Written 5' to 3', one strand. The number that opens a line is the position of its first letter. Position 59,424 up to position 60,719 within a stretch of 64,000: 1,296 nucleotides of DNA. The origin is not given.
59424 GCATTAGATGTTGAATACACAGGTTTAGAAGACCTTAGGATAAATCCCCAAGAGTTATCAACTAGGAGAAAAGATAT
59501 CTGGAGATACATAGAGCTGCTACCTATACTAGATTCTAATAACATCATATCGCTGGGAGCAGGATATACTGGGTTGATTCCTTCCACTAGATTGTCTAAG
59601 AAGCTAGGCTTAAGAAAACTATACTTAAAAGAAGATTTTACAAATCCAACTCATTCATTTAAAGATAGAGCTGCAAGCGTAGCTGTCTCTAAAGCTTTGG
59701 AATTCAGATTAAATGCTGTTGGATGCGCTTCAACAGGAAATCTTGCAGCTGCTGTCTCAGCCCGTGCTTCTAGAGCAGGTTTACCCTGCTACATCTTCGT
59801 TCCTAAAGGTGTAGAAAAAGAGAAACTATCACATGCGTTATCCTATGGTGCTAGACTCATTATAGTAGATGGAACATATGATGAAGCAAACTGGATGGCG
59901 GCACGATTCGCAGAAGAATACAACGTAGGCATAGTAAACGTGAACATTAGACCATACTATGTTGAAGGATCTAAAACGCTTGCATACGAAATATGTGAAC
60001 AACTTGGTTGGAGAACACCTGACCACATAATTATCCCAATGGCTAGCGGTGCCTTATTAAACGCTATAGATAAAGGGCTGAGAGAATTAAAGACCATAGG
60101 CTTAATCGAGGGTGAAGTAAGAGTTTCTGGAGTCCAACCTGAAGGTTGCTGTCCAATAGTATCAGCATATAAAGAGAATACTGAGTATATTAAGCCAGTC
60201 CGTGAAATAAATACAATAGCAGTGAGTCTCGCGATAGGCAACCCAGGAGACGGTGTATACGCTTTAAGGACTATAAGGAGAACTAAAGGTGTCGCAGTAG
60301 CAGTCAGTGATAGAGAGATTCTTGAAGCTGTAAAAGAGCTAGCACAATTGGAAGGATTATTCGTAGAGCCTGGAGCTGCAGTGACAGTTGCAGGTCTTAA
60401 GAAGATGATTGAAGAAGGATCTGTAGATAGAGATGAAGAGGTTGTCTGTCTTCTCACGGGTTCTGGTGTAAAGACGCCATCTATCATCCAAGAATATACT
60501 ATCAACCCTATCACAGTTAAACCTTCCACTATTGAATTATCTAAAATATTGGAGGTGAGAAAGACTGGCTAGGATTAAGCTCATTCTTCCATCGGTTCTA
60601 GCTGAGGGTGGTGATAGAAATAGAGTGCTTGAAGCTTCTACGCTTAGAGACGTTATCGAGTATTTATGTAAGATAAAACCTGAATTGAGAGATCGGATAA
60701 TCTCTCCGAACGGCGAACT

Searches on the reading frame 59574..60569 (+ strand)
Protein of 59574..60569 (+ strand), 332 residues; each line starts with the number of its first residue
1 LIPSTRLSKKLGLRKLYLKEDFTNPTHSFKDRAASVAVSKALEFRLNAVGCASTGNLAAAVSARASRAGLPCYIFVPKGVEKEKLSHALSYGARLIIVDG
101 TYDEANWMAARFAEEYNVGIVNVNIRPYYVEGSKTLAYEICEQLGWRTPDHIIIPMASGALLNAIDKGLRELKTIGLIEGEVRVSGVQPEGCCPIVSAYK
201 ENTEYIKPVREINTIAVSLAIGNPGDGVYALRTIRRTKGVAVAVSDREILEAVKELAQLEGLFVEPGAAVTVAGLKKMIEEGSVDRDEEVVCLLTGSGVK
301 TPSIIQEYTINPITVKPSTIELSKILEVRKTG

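Call 5: search_protein_families(library=pfam, proteins=[window:59574-60569:+], max_evalue=0.01)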
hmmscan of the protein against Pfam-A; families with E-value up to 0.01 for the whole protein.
window:59574-60569:+ (332 aa): 1 family
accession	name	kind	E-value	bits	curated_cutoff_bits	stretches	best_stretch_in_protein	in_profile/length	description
PF00291.31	PALP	-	3.4e-73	247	35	1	2-296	11-295/295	Pyridoxal-phosphate dependent enzyme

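Call 8: search_protein_families(library=ncbifam, proteins=[window:59574-60569:+], max_evalue=0.001)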
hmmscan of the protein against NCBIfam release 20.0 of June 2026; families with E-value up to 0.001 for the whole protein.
window:59574-60569:+ (332 aa): 41 families (the best 25 are shown)
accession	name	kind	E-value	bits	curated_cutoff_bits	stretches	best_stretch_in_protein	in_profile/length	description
TIGR00260.1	thrC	equivalog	3.4e-81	273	167.1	1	3-302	27-339/340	threonine synthase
NF006050.0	PRK08197.1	equivalog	4.7e-76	256.2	303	1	1-308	83-391/406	threonine synthase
NF004170.0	PRK05638.1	equivalog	7.9e-61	205.9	421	1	6-326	73-380/442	threonine synthase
NF005035.0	PRK06450.1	equivalog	4.9e-52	176.8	301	1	15-301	66-337/338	threonine synthase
NF006205.0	PRK08329.1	equivalog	1.8e-48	165.3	358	1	13-300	71-345/347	threonine synthase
NF004996.0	PRK06381.1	equivalog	1.2e-45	155.9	266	1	4-297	21-317/319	threonine synthase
TIGR01127.1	ilvA_1Cterm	equivalog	3.4e-29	102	378.75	1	4-299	6-286/380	threonine ammonia-lyase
NF006390.0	PRK08639.1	equivalog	1.1e-27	97.1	421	1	5-297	32-313/418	threonine ammonia-lyase IlvA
NF006094.0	PRK08246.1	subfamily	1.3e-27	97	331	1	12-299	35-304/310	serine/threonine dehydratase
NF005680.0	PRK07476.1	equivalog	2e-26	92.7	413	1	2-301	27-313/326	hydroxyectoine utilization dehydratase EutB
NF006674.0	PRK09224.1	subfamily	1e-24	87.2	577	1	5-299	32-314/508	threonine ammonia-lyase IlvA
NF005292.0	PRK06815.1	equivalog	1.4e-24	86.7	371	1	4-299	27-308/320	threonine/serine dehydratase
TIGR01124.1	ilvA_2Cterm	equivalog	2.3e-24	85.8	411.3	1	4-299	23-306/499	threonine ammonia-lyase, biosynthetic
TIGR02079.1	THD1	equivalog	1.7e-23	83.1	440.55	1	4-298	22-306/410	threonine ammonia-lyase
NF005600.0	PRK07334.1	equivalog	9e-23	80.5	496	1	3-300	33-313/408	threonine ammonia-lyase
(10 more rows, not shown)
